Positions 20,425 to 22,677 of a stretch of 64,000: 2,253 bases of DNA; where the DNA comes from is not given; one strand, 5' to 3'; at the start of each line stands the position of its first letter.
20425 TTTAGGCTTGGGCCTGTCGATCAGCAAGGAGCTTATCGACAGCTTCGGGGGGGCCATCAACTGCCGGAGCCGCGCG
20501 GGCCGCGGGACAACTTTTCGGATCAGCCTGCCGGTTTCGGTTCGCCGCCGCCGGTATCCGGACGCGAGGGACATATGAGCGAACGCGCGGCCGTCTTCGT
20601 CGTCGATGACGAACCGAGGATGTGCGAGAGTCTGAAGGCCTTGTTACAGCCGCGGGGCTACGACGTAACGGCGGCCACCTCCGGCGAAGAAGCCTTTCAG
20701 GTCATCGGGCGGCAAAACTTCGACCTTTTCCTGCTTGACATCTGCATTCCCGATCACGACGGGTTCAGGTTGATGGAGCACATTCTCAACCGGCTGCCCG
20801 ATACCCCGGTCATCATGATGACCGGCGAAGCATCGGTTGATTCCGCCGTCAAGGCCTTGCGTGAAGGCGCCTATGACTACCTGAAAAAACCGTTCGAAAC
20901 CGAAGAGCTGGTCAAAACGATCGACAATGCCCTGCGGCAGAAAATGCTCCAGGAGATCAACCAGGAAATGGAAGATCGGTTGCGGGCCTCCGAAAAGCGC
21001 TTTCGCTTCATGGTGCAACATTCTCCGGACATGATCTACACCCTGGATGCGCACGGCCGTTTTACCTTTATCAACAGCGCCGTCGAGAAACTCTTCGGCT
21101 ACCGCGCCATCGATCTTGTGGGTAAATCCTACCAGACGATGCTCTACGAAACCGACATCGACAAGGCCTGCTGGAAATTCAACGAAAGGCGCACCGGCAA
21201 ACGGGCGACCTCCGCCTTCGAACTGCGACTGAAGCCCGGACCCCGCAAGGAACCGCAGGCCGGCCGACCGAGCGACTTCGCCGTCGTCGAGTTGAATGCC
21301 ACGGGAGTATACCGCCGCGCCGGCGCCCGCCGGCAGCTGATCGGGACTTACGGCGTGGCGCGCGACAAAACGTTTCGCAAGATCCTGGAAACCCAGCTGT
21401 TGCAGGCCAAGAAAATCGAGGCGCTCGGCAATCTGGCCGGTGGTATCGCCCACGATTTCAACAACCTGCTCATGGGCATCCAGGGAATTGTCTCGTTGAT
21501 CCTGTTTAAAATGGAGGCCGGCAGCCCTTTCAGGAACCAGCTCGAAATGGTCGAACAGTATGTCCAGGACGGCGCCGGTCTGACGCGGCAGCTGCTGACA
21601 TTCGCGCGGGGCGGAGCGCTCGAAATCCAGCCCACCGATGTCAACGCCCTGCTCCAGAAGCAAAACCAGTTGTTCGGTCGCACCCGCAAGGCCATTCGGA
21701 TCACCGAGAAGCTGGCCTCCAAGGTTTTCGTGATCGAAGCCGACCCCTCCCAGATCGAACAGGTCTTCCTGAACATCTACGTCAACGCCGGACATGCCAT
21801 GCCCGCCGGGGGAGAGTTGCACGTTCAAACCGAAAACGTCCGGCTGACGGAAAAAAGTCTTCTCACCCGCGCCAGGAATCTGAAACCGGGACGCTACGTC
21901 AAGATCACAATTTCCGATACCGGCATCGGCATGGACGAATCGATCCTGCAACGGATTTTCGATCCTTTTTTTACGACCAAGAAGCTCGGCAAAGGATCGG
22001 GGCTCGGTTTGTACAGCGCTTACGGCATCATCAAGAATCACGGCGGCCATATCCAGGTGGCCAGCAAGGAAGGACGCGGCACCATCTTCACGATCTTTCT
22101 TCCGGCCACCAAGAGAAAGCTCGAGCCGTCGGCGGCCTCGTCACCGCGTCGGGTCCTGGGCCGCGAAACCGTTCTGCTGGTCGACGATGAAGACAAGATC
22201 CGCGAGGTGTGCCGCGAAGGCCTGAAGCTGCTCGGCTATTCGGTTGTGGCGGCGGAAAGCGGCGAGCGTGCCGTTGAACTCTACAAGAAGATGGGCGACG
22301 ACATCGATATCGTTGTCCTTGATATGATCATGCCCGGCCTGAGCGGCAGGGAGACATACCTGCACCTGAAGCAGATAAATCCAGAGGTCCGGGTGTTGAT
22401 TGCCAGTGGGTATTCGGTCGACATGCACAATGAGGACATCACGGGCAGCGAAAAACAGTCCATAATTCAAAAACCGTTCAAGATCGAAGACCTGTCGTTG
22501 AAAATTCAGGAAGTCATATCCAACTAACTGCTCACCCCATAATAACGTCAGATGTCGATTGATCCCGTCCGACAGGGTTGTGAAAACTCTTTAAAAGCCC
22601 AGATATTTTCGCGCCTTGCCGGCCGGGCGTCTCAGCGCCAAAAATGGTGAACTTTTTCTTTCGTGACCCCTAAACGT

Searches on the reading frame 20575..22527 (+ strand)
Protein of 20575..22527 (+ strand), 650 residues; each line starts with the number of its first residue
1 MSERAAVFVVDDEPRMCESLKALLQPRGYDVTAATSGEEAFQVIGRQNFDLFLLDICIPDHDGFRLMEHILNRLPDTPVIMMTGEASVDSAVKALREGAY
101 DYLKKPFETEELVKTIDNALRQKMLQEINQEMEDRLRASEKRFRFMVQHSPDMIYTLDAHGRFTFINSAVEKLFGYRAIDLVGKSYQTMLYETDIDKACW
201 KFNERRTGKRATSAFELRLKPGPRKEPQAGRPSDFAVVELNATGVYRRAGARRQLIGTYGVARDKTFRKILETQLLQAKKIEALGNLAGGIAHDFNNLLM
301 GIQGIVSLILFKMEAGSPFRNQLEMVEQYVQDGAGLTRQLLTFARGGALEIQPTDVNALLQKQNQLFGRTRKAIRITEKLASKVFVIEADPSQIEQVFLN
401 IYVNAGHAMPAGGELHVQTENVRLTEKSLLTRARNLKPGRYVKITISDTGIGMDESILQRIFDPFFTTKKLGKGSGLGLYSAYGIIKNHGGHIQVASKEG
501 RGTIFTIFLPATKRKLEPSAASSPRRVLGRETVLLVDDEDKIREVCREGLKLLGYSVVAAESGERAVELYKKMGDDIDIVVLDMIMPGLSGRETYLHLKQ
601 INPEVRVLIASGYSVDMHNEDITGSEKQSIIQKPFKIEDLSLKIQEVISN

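Call 11: search_protein_families(library=pfam, proteins=[window:20575-22527:+], max_evalue=0.001)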
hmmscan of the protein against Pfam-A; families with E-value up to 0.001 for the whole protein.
window:20575-22527:+ (650 aa): 7 families
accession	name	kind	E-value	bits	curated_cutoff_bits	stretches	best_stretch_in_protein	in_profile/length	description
PF00072.30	Response_reg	-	9.1e-52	174.4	30.2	2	7-116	1-110/111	Response regulator receiver domain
PF02518.31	HATPase_c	-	1.8e-22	80.3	26.4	1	390-512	2-110/111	Histidine kinase-, DNA gyrase B-, and HSP90-like ATPase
PF00989.32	PAS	-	3.1e-10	40.5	22.6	1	142-258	2-109/113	PAS fold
PF13188.13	PAS_8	-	8.1e-09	35.5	21.8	1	142-183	2-40/65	PAS domain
PF08448.16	PAS_4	-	5.8e-07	30.2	23.1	1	148-194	2-48/110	PAS fold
PF13426.13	PAS_9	-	3.3e-06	27.7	27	1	151-216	1-64/103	PAS domain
PF00512.31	HisKA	-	3.2e-05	24.3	26.9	1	284-347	2-64/66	His Kinase A (phospho-acceptor) domain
